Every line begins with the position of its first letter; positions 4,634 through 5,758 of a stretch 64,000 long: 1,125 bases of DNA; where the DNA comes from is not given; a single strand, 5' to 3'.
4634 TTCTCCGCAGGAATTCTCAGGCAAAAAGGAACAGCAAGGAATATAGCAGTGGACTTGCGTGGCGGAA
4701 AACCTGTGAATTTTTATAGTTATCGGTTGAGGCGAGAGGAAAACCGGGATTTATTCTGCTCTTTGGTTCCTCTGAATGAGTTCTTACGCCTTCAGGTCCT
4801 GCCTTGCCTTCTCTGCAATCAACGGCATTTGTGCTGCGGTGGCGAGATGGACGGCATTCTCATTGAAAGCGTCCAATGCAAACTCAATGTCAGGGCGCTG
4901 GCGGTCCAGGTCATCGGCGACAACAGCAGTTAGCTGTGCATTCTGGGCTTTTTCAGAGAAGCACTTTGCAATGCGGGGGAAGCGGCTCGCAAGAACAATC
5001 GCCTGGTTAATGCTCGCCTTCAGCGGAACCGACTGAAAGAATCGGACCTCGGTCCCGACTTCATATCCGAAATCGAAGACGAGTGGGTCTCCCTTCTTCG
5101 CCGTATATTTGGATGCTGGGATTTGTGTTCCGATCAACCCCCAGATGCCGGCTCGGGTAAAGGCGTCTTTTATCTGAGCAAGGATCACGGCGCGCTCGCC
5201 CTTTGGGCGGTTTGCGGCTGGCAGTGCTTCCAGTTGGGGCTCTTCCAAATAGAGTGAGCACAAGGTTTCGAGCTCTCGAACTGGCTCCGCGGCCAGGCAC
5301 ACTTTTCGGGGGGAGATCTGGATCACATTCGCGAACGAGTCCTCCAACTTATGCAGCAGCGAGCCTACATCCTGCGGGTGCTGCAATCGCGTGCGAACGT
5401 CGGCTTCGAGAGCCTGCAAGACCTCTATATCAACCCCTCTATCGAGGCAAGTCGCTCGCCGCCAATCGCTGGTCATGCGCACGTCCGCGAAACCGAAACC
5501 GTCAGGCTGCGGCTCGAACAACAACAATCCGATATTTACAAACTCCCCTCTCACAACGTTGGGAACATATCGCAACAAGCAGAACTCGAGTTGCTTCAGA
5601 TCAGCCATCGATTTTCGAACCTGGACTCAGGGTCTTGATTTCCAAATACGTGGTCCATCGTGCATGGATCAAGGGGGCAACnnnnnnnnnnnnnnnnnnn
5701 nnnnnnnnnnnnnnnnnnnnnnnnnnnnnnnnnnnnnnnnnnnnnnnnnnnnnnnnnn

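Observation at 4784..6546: HipA-like kinase homolog plus DUF3037-like protein: candidate uncharacterised two-gene (toxin/defence-type) module between dnaG and mutS2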

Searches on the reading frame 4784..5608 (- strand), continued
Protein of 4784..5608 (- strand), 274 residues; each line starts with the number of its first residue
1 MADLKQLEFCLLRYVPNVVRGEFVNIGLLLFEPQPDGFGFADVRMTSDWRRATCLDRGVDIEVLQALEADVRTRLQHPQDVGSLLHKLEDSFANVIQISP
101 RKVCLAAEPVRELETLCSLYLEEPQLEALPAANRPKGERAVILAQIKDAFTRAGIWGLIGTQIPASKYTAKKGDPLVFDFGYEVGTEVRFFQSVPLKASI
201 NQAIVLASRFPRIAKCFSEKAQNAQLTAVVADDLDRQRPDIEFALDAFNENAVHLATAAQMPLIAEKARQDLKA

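Call 51: search_protein_families(library=pfam, proteins=[L081:3237-3986:+, L081:3983-4810:+], max_evalue=0.1)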
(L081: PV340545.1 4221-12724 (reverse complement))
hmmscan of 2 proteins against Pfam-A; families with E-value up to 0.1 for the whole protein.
L081:3237-3986:+ (249 aa): 1 family
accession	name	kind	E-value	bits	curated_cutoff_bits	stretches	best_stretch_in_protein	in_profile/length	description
PF20613.4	HipA_2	-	9.7e-77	257.9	27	1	14-247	1-239/240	HipA-like kinase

L081:3983-4810:+ (275 aa): 2 families
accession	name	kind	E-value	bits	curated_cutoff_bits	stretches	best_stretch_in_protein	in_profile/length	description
PF11236.13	DUF3037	-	7.6e-24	84.6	22.6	1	7-125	1-118/118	Protein of unknown function (DUF3037)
PF20474.3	PHL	-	0.04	14.4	23.7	1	44-133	33-116/155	PHL domain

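Call 53: predict_structure(alignment_id=A2)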
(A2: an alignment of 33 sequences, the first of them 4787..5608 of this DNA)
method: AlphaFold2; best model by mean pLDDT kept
length: 274 residues; sequences in the alignment: 33
mean_pLDDT: 58.2   pTM: 0.50
mean pLDDT of the five models: 58.2, 57.5, 56.0, 53.6, 53.0
residues with pLDDT >= 90: 30; 70-90: 93; 50-70: 15; < 50: 136
segments of 3 or more residues with pLDDT < 50: 1-135
pLDDT, mean of each block of 10 residues (from residue 1): 25 30 30 33 30 32 40 41 38 29 31 41 32 56 88 82 69 70 84 84 79 72 85 87 89 92 93 84
secondary structure, 60 per line:
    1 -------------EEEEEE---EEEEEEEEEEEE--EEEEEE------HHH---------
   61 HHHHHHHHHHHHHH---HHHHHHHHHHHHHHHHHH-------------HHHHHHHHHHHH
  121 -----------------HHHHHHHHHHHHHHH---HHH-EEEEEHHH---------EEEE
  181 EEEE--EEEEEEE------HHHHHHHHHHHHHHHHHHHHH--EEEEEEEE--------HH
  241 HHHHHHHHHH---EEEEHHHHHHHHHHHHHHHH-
elements in order: E14-19 E23-34 E37-42 H61-74 H78-95 H109-120 H138-152 E160-164 E177-184 E187-193 H200-220 E223-230 H239-250 E254-257 H258-273
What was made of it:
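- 4787..5203 (-): C-terminal domain (residues 136-274) with a restriction-endonuclease-like (PD-(D/E)xK-type) alpha-beta fold. It has Asp174, Asp179, Glu187 and Arg189, with Arg where most homologues have Lys. AF2 pLDDT about 70-93 (call 53).
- Checked: The DUF3037 protein has an extra C-terminal domain of about 150 aa (residues 136-274, modelled with pLDDT about 70-93; call 53).
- Tried and rejected: AF2 did not model it (pLDDT below 50; call 53), so nothing is said about its fold.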

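Call 58: fold_search(model_id=the predicted structure, library=pdb)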
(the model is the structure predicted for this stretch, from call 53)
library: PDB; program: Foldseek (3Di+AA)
matches with E <= 10: 1255; with E <= 0.001: 0
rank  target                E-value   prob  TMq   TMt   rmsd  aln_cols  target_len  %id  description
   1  8z4i_B                3.5e-03  1.00  0.25  0.19   5.1       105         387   12  crystal structure of Cdn1 in complex with cA3 (released 2026-02-04)
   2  9ibq_A                3.7e-03  0.99  0.32  0.31   7.7       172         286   14  Structure of BstEII with DNA substrate (released 2026-03-04)
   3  1xmx                  1.6e-02  0.99  0.31  0.23   5.5       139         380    9  Crystal structure of protein VC1899 from Vibrio cholerae (released 2004-11-16)
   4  9u49_A                2.4e-02  0.96  0.29  0.21   5.7       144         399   12  crystal structure of Cdn1 in complex with cA4 (released 2026-02-04)
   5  8q43_A                2.4e-02  0.96  0.30  0.22   5.7       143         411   10  Crystal structure of cA4-bound Can2 (E341A) in complex with oligo-C DNA (released 2023-11-22)
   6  8q3z_A                2.4e-02  0.96  0.30  0.20   5.8       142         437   10  Crystal structure of cA4-bound Can2 from Thermoanaerobacter brockii (released 2023-11-22)
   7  8q41_B                2.6e-02  0.97  0.31  0.22   5.6       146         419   10  Crystal structure of Can2 (E341A) bound to cA4 and TTTAAA ssDNA (released 2023-11-22)
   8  2p10_F                2.9e-02  0.63  0.16  0.16  10.6        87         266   13  CRYSTAL STRUCTURE OF A PUTATIVE PHOSPHONOPYRUVATE HYDROLASE (MLL9387) FROM MESORHIZOBIUM LOTI MAFF303099 AT 2.15 A RES (released 2007-03-20)
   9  9dou_A                3.5e-02  0.47  0.23  0.09  11.2       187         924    8  Taeniopygia guttata R2 retrotransposon (R2Tg) initiating target-primed reverse transcription (released 2025-05-21)
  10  1dc1_B                3.8e-02  0.94  0.30  0.27   9.7       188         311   10  RESTRICTION ENZYME BSOBI/DNA COMPLEX STRUCTURE: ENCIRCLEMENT OF THE DNA AND HISTIDINE-CATALYZED HYDROLYSIS WITHIN A CA (released 2001-02-21)
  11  4i1t                  3.8e-02  0.63  0.19  0.28  10.7       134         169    9  Crystal structure of the cap-snatching endonuclease from Pichinde virus (released 2014-02-26)
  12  6kv3_C                4.0e-02  0.72  0.22  0.24  13.0       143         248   10  Crystal Structure of NAD+ Synthetase from Staphylococcus aureus (released 2020-09-09)
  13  6q99                  4.0e-02  0.21  0.18  0.23  18.1       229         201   14  Ande virus L protein N-terminus mutant K124A (released 2020-01-15)
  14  2nyt_D                4.8e-02  0.92  0.20  0.28   4.3        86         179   21  The APOBEC2 Crystal Structure and Functional Implications for AID (released 2007-01-09)
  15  2nyt_A                4.8e-02  0.82  0.17  0.24   6.6        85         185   21  The APOBEC2 Crystal Structure and Functional Implications for AID (released 2007-01-09)
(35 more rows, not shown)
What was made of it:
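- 4787..5203 (-): Foldseek PDB hits to Cdn1, BstEII, VC1899, Can2, BsoBI, Mus81 and AF1548, E 3.5e-3 to 0.1 (call 58).
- On HipAD / DS-6 / PDC-M66 (HipA_2 kinase + DUF3037 protein): The window domain has a restriction-endonuclease-like fold (call 58).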

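Call 59: search_solved_structures(query=L081:3237-3986:+, max_evalue=10, show_alignments=3)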
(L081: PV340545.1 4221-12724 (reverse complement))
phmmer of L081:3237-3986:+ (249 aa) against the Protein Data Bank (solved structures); distinct sequences matched with E-value up to 10: 2.
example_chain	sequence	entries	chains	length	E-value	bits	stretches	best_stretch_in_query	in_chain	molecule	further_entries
4c75_A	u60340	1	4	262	0.78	12.2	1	59-110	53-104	BETA-LACTAMASE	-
3zdj_A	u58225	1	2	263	2.1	10.8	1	59-109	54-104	ENCA BETA-LACTAMASE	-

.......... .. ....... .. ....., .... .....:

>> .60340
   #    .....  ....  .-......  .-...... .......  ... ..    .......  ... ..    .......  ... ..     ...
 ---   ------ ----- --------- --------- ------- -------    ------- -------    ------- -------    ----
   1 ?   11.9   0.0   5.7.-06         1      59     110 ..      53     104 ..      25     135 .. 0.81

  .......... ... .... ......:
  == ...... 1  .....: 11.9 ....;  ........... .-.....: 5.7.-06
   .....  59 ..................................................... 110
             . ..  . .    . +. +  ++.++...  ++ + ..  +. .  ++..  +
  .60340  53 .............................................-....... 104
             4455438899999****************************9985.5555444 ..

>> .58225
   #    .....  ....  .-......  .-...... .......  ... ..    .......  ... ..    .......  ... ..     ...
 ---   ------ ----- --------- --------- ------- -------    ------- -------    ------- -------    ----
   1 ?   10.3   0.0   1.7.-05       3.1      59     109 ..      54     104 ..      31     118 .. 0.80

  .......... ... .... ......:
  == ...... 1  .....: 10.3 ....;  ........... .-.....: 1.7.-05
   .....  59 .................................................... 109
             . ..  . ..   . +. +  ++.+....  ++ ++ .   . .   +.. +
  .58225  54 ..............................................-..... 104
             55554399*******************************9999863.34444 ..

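Call 83: search_protein_families(library=pfam, proteins=[L081:4370-4807:+], max_evalue=10)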
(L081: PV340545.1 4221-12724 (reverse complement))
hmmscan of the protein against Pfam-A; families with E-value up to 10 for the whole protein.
L081:4370-4807:+ (146 aa): 0 families
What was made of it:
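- On HipAD / DS-6 / PDC-M66 (HipA_2 kinase + DUF3037 protein): No Pfam hit for the window C-terminus, and none for the C-terminus of DS-6B / HipD itself in my scan (calls 51, 83).
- Tried and rejected: Nothing (call 83).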

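Call 103: fold_search(model_id=the predicted structure, library=viral)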
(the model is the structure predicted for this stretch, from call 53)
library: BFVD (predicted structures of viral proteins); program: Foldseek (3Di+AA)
matches with E <= 10: 651; with E <= 0.001: 5
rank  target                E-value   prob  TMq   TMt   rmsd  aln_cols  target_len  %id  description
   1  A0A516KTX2            5.8e-05  1.00  0.37  0.38  16.5       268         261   14  (no name in the UniProt tables at hand)
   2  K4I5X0                9.6e-05  1.00  0.32  0.40  10.3       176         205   14  Uncharacterized protein [Salmonella phage STML-198]
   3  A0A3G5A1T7            1.4e-04  1.00  0.32  0.45  12.9       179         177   12  Uncharacterized protein [Gaeavirus sp.]
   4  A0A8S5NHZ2            2.8e-04  1.00  0.33  0.35   6.7       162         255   15  DUF1828 domain-containing protein [Siphoviridae sp. ctRg81]
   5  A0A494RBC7            5.9e-04  1.00  0.30  0.51   5.9       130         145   12  (no name in the UniProt tables at hand)
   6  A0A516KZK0            1.2e-03  0.97  0.35  0.34  16.4       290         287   11  (no name in the UniProt tables at hand)
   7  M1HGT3                1.5e-03  0.93  0.21  0.14   9.9       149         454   11  (no name in the UniProt tables at hand)
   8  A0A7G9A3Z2            1.7e-03  0.99  0.29  0.26   8.9       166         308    8  Uncharacterized protein [Bacteriophage sp.]
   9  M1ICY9                2.0e-03  1.00  0.32  0.24   9.1       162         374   17  (no name in the UniProt tables at hand)
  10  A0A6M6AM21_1          2.5e-03  1.00  0.27  0.08  11.1       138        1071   13  RNA-directed RNA polymerase L [Plasmopara viticola lesion associated mycobunyavirales-like virus 9]
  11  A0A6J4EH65            4.4e-03  0.98  0.28  0.37   7.7       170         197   10  (no name in the UniProt tables at hand)
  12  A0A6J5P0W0            4.4e-03  0.94  0.30  0.32  10.8       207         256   11  HTH_XRE domain containing protein [uncultured Caudovirales phage]
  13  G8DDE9                4.7e-03  1.00  0.29  0.41   4.5       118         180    5  (no name in the UniProt tables at hand)
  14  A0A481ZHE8            5.0e-03  0.85  0.23  0.17  10.2       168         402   12  Endonuclease [Pithovirus LCPAC404]
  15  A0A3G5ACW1            5.7e-03  0.97  0.28  0.22   8.3       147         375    6  C2H2-type domain-containing protein [Hyperionvirus sp.]
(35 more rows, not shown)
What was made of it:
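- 4787..5203 (-): BFVD hits to endonuclease-like proteins (call 103).
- On PD-(D/E)xK nucleases (partner C-terminal domain): BFVD hits are similar (call 103).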

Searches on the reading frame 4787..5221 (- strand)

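Call 83: search_protein_families(library=pfam, proteins=[window:4787-5221:-], max_evalue=10)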
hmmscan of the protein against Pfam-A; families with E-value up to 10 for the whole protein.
window:4787-5221:- (145 aa): 1 family
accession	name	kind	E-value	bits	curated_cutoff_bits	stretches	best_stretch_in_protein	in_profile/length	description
PF06432.16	GPI2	-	0.055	13.5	24.4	1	48-89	146-187/270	Phosphatidylinositol N-acetylglucosaminyltransferase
